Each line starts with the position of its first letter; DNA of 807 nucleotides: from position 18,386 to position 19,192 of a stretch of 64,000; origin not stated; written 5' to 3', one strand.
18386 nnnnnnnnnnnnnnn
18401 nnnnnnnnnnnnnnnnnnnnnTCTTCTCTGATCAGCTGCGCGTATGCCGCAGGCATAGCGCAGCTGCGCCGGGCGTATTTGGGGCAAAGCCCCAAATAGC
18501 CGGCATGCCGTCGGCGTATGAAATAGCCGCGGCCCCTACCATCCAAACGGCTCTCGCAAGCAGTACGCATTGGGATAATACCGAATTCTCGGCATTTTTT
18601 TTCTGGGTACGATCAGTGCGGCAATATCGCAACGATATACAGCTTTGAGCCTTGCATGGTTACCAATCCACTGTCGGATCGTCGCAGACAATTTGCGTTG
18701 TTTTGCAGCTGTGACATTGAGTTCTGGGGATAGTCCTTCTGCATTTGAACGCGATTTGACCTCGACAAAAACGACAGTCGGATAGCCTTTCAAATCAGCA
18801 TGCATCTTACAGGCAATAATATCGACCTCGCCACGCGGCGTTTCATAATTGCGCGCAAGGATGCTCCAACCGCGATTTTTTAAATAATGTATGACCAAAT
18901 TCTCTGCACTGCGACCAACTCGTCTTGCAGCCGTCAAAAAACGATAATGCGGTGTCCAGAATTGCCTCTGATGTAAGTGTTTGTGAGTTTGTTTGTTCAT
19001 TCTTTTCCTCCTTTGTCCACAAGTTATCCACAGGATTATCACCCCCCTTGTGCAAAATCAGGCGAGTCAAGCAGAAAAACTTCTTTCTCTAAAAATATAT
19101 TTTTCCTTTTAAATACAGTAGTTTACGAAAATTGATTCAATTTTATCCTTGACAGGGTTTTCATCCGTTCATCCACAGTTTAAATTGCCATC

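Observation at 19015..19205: Cluster of DnaA-box-like 9-mers around an AT-rich block between yraN and the methyltransferase-helicase operon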

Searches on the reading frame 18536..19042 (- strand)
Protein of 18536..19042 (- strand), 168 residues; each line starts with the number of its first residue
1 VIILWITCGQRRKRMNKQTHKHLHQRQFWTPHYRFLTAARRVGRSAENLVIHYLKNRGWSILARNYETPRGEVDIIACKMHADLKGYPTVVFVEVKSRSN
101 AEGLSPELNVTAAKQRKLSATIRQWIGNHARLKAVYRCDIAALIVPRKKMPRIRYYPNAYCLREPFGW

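Call 7: search_protein_families(library=pfam, proteins=[window:18536-19042:-])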
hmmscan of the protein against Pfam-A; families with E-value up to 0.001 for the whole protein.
window:18536-19042:- (168 aa): 1 family
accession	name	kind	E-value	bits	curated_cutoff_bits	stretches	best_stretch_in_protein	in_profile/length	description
PF02021.23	UPF0102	-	8.9e-22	77.7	23.6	1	46-142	1-79/80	Uncharacterised protein family UPF0102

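Call 13: find_related_loci(query=window:18536-19000:-, collection=genome_contigs, flank=10000)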
Query window:18536-19000:- (154 aa) in genome_contigs; peptide patterns used: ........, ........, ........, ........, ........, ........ (x = any residue, [..] = any of these).
572 stretches matched a pattern; 301 encode a relative of the query (tblastn E <= 1e-3); the best 80 are kept; 80 distinct loci.
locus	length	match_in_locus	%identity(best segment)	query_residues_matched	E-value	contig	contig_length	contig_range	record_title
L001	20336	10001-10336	35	28-146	2e-19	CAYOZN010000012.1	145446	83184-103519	MAG TPA_asm: uncultured Planctomycetaceae bacterium isolate SRP193661_co1_94 genome assembly, contig: NODE_120_length_14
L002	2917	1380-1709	38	28-146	3e-17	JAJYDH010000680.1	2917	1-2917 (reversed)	MAG: Planctomycetota bacterium isolate BP9.bin90 NODE_84829_length_2917_cov_1.500000, whole genome shotgun sequence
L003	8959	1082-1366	40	28-129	1e-16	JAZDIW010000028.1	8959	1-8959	MAG: bacterium isolate MEGAHIT-group-0.427 k141_9683786, whole genome shotgun sequence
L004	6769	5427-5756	36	26-146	1e-16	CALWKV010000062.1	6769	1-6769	MAG: uncultured Christensenellaceae bacterium isolate E37__bin146 genome assembly, contig: E37__k127_4667110, whole geno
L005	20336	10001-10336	38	28-146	2e-16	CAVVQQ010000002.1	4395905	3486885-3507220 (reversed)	MAG: uncultured Acidobacteriota bacterium isolate MFD02581.bin.2.64 genome assembly, contig: contig_18388, whole genome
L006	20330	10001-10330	36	26-146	2e-16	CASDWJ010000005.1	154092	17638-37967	uncultured Christensenella sp. isolate SI.B14.metabat-bins.169 genome assembly, contig: SI.B14.metabat-bins.169.fa_k141_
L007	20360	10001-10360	33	20-146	1e-14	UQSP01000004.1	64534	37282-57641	uncultured Clostridiales bacterium isolate UMGS606 genome assembly, contig: NODE_111_length_64534_cov_9.995099, whole ge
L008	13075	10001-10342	36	27-148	3e-16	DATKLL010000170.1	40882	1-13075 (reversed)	MAG TPA_asm: Syntrophales bacterium isolate SMAG_U14684 k141_4011245, whole genome shotgun sequence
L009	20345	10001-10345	37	26-148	3e-16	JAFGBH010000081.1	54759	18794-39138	MAG: Deltaproteobacteria bacterium isolate Zod_Metabat.1020 k87_6479768, whole genome shotgun sequence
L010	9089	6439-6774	34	28-146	4e-16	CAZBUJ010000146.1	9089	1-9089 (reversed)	MAG TPA_asm: uncultured Phycisphaeraceae bacterium isolate SRP323688_co1_260 genome assembly, contig: NODE_11239_length_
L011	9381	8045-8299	42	26-117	4e-16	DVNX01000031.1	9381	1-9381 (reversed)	MAG TPA_asm: Candidatus Ornithoclostridium faecavium isolate 63 CHK106__C111453_L9381_ERR2241854, whole genome shotgun s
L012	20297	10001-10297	42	26-130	1e-17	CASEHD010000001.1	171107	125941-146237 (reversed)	uncultured Christensenella sp. isolate B31_L2_392392_idba_bin.53 genome assembly, contig: B31_L2_392392_idba_bin.53.fa_s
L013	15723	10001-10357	33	8-133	7e-16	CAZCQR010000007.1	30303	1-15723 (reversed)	MAG TPA_asm: uncultured Clavibacter sp. isolate SRP219642_co4_233 genome assembly, contig: NODE_2420_length_30303_cov_20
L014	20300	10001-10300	38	27-137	9e-16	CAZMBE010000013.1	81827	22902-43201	MAG TPA_asm: uncultured Syntrophaceae bacterium isolate binchicken_co74_360 genome assembly, contig: NODE_536_length_818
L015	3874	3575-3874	36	20-126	9e-16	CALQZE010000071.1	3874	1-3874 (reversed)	MAG: Candidatus Uhrbacteria bacterium RIFOXYB12_FULL_58_10 isolate ZH-Jul18-43 genome assembly, contig: ZH-Jul18-C43214,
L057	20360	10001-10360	35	22-146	2e-12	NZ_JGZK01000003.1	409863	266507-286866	Bifidobacterium reuteri DSM 23975 Contig03, whole genome shotgun sequence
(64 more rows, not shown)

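Call 18: find_encoding_contigs(protein=window:18536-19000:-, flank=10000, max_places=10)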
Protein window:18536-19000:- (154 aa): 12 contigs read that carry it; 8 places shown.
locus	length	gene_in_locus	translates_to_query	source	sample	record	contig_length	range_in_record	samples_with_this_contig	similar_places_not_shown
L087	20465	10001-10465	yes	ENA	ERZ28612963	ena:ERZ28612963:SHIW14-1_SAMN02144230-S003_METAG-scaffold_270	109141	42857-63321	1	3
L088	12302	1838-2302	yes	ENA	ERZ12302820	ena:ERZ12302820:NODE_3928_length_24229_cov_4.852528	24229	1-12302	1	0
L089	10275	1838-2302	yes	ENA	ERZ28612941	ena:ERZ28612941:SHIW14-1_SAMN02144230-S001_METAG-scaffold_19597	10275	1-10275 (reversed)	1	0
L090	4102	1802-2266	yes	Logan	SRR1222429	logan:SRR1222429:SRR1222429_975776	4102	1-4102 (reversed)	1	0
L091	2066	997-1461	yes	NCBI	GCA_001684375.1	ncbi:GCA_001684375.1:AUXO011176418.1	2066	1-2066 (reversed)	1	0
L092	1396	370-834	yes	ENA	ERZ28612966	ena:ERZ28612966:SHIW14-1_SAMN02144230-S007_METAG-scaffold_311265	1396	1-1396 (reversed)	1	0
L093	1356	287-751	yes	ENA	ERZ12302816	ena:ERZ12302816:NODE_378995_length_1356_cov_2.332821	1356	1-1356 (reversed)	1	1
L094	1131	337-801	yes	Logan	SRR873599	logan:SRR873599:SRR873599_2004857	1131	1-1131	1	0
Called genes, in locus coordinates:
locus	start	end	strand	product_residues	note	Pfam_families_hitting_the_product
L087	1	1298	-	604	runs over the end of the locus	-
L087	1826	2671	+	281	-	PF02666:PS_Dcarbxylase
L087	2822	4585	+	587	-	PF02353:CMAS (weak), PF01209:Ubie_methyltran, PF13489:Methyltransf_23, PF08241:Methyltransf_11, PF08242:Methyltransf_12 (weak), PF13649:Methyltransf_25, PF13847:Methyltransf_31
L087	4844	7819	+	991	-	PF02384:N6_Mtase (faint), PF20473:MmeI_Mtase, PF07669:Eco57I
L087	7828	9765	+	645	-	PF13401:AAA_22 (weak), PF20720:nSTAND3 (faint), PF00176:SNF2-rel_dom (weak), PF00271:Helicase_C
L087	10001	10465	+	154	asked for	PF02021:UPF0102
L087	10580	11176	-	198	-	-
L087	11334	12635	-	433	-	-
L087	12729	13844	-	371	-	-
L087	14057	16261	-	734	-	PF00069:Pkinase, PF07714:PK_Tyr_Ser-Thr, PF13620:CarboxypepD_reg (faint), PF08308:PEGA (faint)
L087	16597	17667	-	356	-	PF00069:Pkinase, PF07714:PK_Tyr_Ser-Thr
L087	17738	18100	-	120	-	PF00072:Response_reg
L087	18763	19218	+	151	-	-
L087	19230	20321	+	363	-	PF00691:OmpA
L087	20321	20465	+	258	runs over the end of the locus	PF00899:ThiF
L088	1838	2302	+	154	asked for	PF02021:UPF0102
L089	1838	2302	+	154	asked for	PF02021:UPF0102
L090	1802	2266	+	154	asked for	PF02021:UPF0102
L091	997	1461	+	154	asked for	PF02021:UPF0102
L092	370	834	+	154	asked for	PF02021:UPF0102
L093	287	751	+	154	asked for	PF02021:UPF0102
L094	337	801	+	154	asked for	PF02021:UPF0102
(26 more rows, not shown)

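Call 19: find_homologous_proteins(query=window:18536-19000:-, max_evalue=1e-10)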
Query window:18536-19000:- (154 aa): 13 proteins with E <= 1e-10 among 52 candidates.
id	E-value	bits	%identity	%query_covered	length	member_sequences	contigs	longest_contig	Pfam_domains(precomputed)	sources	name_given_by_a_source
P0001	8.4e-88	310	88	100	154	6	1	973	PF02021.24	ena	-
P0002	3.2e-69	250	71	100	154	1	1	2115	PF02021.24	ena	-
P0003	2.5e-66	240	68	100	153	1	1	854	PF02021.24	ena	-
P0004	6.2e-57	210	64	91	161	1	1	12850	PF02021.24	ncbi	-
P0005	1.7e-51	192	63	91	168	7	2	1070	PF02021.24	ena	-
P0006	2.0e-50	189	65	86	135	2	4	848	PF02021.24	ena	-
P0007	3.2e-50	188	54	100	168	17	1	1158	PF02021.24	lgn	-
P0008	3.0e-49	185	60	91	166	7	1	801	PF02021.24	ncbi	-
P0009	1.4e-46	176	58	91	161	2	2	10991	PF02021.24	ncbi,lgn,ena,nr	ncbi:MAG: YraN family protein [Proteobacteria bacterium]|nr:YraN family protein [Pseudomonadota bact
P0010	1.2e-44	170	55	95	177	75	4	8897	PF02021.24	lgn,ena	-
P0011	2.0e-44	169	54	91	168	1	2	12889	PF02021.24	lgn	-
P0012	2.9e-40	156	54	86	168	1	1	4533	PF02021.24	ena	-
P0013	1.4e-39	153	49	100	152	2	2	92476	PF02021.24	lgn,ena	-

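Call 20: find_encoding_contigs(protein=P0013, flank=10000, max_places=3)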
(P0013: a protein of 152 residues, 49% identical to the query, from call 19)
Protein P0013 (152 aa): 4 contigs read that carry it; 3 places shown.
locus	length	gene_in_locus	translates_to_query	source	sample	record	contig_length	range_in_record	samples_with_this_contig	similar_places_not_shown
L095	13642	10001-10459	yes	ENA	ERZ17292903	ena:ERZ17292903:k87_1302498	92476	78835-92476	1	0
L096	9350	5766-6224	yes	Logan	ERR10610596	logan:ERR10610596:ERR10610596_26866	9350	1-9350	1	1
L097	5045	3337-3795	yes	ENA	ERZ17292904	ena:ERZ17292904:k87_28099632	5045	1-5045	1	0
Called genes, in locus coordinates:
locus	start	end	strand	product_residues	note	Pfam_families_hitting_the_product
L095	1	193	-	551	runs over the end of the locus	PF02264:LamB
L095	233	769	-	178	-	PF08334:T2SSG (weak)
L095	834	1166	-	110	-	-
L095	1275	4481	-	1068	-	-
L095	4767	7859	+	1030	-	PF02384:N6_Mtase (faint), PF20473:MmeI_Mtase, PF07669:Eco57I, PF12950:TaqI_C (weak)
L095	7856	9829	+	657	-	PF00270:DEAD (faint), PF04851:ResIII (faint), PF00176:SNF2-rel_dom, PF00271:Helicase_C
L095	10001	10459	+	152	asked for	PF02021:UPF0102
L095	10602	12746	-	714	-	PF00403:HMA (weak), PF00122:E1-E2_ATPase, PF00702:Hydrolase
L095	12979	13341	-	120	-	PF01022:HTH_5, PF12840:HTH_20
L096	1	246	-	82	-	?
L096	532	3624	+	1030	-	PF02384:N6_Mtase (faint), PF20473:MmeI_Mtase, PF07669:Eco57I, PF12950:TaqI_C (weak)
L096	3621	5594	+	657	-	PF00270:DEAD (faint), PF04851:ResIII (faint), PF00176:SNF2-rel_dom, PF00271:Helicase_C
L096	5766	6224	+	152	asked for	PF02021:UPF0102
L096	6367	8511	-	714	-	PF00403:HMA (weak), PF00122:E1-E2_ATPase, PF00702:Hydrolase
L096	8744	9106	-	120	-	PF01022:HTH_5, PF12840:HTH_20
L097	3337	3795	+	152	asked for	PF02021:UPF0102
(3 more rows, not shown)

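Call 21: find_encoding_contigs(protein=P0004, flank=10000, max_places=3)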
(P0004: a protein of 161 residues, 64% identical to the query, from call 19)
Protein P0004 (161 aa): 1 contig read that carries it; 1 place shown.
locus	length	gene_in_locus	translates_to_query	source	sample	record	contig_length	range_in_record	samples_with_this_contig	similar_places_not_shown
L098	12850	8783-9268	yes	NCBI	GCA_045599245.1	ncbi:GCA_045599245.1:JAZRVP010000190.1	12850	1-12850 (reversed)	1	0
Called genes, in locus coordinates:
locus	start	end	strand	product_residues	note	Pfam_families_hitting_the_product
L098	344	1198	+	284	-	PF02666:PS_Dcarbxylase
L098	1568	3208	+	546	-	PF02353:CMAS (weak), PF01209:Ubie_methyltran, PF13489:Methyltransf_23, PF08241:Methyltransf_11, PF08242:Methyltransf_12 (weak), PF13649:Methyltransf_25, PF13847:Methyltransf_31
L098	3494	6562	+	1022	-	PF25120:DUF7814 (weak), PF02384:N6_Mtase (faint), PF20473:MmeI_Mtase, PF07669:Eco57I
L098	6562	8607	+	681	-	PF04851:ResIII (faint), PF00270:DEAD (faint), PF00176:SNF2-rel_dom, PF00271:Helicase_C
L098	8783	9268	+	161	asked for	PF02021:UPF0102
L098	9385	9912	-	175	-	-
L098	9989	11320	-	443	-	-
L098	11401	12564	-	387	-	-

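Call 22: find_encoding_contigs(protein=P0009, flank=10000, max_places=3)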
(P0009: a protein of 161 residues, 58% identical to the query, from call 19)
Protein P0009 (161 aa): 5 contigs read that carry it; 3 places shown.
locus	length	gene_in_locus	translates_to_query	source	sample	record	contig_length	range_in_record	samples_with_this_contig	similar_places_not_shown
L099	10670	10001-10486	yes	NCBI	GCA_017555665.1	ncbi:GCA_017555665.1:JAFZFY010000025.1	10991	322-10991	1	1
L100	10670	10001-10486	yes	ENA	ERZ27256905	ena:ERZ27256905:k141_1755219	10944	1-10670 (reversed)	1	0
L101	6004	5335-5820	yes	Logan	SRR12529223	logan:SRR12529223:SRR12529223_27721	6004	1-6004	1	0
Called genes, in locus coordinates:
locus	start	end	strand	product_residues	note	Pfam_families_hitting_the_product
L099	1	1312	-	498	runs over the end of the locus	PF02353:CMAS (weak), PF01209:Ubie_methyltran, PF13489:Methyltransf_23, PF08241:Methyltransf_11, PF08242:Methyltransf_12 (weak), PF13649:Methyltransf_25, PF13847:Methyltransf_31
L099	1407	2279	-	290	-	PF02666:PS_Dcarbxylase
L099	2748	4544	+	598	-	-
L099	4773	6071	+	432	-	PF02384:N6_Mtase (faint), PF20473:MmeI_Mtase (weak)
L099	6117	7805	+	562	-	PF07669:Eco57I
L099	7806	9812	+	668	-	PF04851:ResIII (faint), PF00176:SNF2-rel_dom (weak), PF00271:Helicase_C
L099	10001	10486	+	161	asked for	PF02021:UPF0102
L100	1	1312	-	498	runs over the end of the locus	PF02353:CMAS (weak), PF01209:Ubie_methyltran, PF13489:Methyltransf_23, PF08241:Methyltransf_11, PF08242:Methyltransf_12 (weak), PF13649:Methyltransf_25, PF13847:Methyltransf_31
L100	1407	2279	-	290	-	PF02666:PS_Dcarbxylase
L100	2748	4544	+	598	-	-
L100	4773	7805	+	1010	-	PF02384:N6_Mtase (faint), PF20473:MmeI_Mtase (weak), PF07669:Eco57I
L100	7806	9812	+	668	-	PF04851:ResIII (faint), PF00176:SNF2-rel_dom (weak), PF00271:Helicase_C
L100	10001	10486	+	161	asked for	PF02021:UPF0102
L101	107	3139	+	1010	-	PF02384:N6_Mtase (faint), PF20473:MmeI_Mtase (weak), PF07669:Eco57I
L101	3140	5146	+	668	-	PF04851:ResIII (faint), PF00176:SNF2-rel_dom (weak), PF00271:Helicase_C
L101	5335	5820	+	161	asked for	PF02021:UPF0102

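Call 23: find_encoding_contigs(protein=P0011, flank=10000, max_places=3)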
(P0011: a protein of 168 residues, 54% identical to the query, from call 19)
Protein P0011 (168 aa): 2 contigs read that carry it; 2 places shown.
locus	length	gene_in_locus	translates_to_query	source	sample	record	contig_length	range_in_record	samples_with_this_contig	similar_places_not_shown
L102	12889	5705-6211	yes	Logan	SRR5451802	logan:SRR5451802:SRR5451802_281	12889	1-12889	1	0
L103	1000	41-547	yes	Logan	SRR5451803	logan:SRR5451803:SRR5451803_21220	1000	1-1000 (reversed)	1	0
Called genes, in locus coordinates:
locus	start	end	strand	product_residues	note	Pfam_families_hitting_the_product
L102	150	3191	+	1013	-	PF25120:DUF7814 (weak), PF02384:N6_Mtase (faint), PF20473:MmeI_Mtase (weak), PF07669:Eco57I, PF12950:TaqI_C (weak)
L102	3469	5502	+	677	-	PF04851:ResIII (faint), PF00176:SNF2-rel_dom (weak), PF00271:Helicase_C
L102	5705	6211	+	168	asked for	PF02021:UPF0102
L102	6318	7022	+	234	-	-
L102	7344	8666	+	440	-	PF13091:PLDc_2, PF00614:PLDc (weak), PF13918:PLDc_3 (weak), PF13091:PLDc_2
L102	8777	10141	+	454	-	PF00919:UPF0004, PF04055:Radical_SAM, PF01938:TRAM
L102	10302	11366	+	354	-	PF17827:PrmC_N, PF05175:MTS, PF06325:PrmA, PF08241:Methyltransf_11 (weak), PF08242:Methyltransf_12 (weak), PF13649:Methyltransf_25, PF13847:Methyltransf_31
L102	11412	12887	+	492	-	?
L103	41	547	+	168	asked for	PF02021:UPF0102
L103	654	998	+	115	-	?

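Call 29: find_related_loci(query=A1, collection=metagenome_contigs, flank=7000)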
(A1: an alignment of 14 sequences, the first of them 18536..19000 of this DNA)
Query A1 (154 aa) in metagenome_contigs; peptide patterns used: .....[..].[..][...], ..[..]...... (x = any residue, [..] = any of these).
599 stretches matched a pattern (row limit reached: there are more); 510 encode a relative of the query (tblastn E <= 1e-3); the best 80 are kept; 80 distinct loci.
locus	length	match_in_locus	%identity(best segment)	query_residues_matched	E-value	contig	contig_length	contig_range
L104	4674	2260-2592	42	18-133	4e-20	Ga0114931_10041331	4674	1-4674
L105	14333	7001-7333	38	28-146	2e-17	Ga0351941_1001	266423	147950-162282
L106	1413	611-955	36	24-146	7e-17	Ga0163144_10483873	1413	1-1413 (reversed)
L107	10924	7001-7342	38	26-145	1e-16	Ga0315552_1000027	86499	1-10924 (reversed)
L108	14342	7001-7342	34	26-145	6e-16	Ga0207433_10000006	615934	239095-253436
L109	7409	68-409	36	26-145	5e-16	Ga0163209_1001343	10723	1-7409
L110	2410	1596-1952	36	21-145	5e-16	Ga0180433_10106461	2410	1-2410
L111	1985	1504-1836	35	27-146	9e-16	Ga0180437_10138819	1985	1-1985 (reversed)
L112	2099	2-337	34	28-145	1e-15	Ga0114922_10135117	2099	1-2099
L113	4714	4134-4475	32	26-145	1e-15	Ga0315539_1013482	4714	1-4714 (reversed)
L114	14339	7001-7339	35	28-146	2e-15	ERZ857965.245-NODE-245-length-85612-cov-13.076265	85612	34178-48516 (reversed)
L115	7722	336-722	36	19-145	2e-15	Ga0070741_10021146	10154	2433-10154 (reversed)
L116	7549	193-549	32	21-145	2e-15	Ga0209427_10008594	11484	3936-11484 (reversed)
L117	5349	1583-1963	35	24-147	4e-15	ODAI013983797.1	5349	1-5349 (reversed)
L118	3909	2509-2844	34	28-146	5e-15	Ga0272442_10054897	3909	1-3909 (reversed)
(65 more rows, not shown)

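Call 33: find_encoding_contigs(protein=P0010, flank=10000, max_places=4)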
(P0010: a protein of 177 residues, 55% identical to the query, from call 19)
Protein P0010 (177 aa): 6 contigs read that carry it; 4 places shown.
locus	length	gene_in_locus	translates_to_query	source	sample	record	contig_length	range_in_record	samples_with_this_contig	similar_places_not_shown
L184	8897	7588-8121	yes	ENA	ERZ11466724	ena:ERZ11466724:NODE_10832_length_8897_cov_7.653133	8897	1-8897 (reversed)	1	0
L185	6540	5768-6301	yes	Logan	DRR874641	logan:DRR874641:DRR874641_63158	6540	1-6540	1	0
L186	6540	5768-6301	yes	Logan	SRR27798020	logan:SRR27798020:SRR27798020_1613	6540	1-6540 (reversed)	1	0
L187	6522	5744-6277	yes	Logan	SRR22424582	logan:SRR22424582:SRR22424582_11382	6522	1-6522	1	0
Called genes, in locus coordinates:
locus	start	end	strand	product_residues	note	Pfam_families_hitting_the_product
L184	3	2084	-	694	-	?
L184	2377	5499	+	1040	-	PF02384:N6_Mtase (faint), PF20473:MmeI_Mtase, PF07669:Eco57I, PF12950:TaqI_C (weak)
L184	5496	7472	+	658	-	PF00270:DEAD (faint), PF04851:ResIII (faint), PF00176:SNF2-rel_dom (weak), PF00271:Helicase_C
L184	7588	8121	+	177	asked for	PF02021:UPF0102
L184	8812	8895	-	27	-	?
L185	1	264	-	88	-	?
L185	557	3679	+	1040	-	PF02384:N6_Mtase (faint), PF20473:MmeI_Mtase, PF07669:Eco57I, PF12950:TaqI_C (weak)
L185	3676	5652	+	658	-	PF00270:DEAD (faint), PF04851:ResIII (faint), PF00176:SNF2-rel_dom (weak), PF00271:Helicase_C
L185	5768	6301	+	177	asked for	PF02021:UPF0102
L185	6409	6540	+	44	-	?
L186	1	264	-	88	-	?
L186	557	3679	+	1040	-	PF02384:N6_Mtase (faint), PF20473:MmeI_Mtase, PF07669:Eco57I, PF12950:TaqI_C (weak)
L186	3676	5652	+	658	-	PF00270:DEAD (faint), PF04851:ResIII (faint), PF00176:SNF2-rel_dom (weak), PF00271:Helicase_C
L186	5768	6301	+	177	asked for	PF02021:UPF0102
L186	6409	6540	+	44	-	?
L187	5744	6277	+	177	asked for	PF02021:UPF0102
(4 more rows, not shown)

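Call 34: find_encoding_contigs(protein=P0012, flank=10000, max_places=2)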
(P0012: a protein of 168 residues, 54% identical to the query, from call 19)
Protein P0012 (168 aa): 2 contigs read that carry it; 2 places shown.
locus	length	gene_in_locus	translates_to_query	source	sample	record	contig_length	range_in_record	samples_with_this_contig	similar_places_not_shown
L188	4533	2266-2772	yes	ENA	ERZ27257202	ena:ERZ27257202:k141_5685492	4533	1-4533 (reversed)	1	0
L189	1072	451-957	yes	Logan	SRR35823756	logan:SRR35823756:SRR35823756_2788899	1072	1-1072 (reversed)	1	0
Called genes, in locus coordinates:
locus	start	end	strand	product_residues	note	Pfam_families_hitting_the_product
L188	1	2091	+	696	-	?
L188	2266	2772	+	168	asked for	PF02021:UPF0102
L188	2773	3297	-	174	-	-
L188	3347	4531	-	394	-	?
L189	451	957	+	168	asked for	PF02021:UPF0102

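Call 35: find_encoding_contigs(protein=P0002, flank=10000, max_places=2)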
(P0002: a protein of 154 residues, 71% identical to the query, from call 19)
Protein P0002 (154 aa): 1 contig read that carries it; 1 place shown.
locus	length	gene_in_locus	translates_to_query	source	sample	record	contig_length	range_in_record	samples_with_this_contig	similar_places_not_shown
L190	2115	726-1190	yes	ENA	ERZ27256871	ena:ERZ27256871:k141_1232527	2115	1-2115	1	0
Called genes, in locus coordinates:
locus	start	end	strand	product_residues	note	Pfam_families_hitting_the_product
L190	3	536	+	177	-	?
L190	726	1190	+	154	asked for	PF02021:UPF0102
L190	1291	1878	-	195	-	-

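Call 36: find_encoding_contigs(protein=P0007, flank=10000, max_places=2)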
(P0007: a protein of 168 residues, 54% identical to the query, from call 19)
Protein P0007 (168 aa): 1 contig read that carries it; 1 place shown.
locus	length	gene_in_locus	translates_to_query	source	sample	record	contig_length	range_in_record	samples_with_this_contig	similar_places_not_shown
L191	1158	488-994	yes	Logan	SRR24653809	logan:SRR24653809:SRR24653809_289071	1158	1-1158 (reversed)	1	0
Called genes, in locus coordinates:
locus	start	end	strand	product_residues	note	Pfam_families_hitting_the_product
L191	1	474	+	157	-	?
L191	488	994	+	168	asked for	PF02021:UPF0102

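Call 44: search_protein_families(library=padloc, proteins=[window:18536-19000:-], max_evalue=0.001)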
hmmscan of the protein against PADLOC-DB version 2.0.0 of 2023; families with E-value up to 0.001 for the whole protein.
window:18536-19000:- (154 aa): 0 families
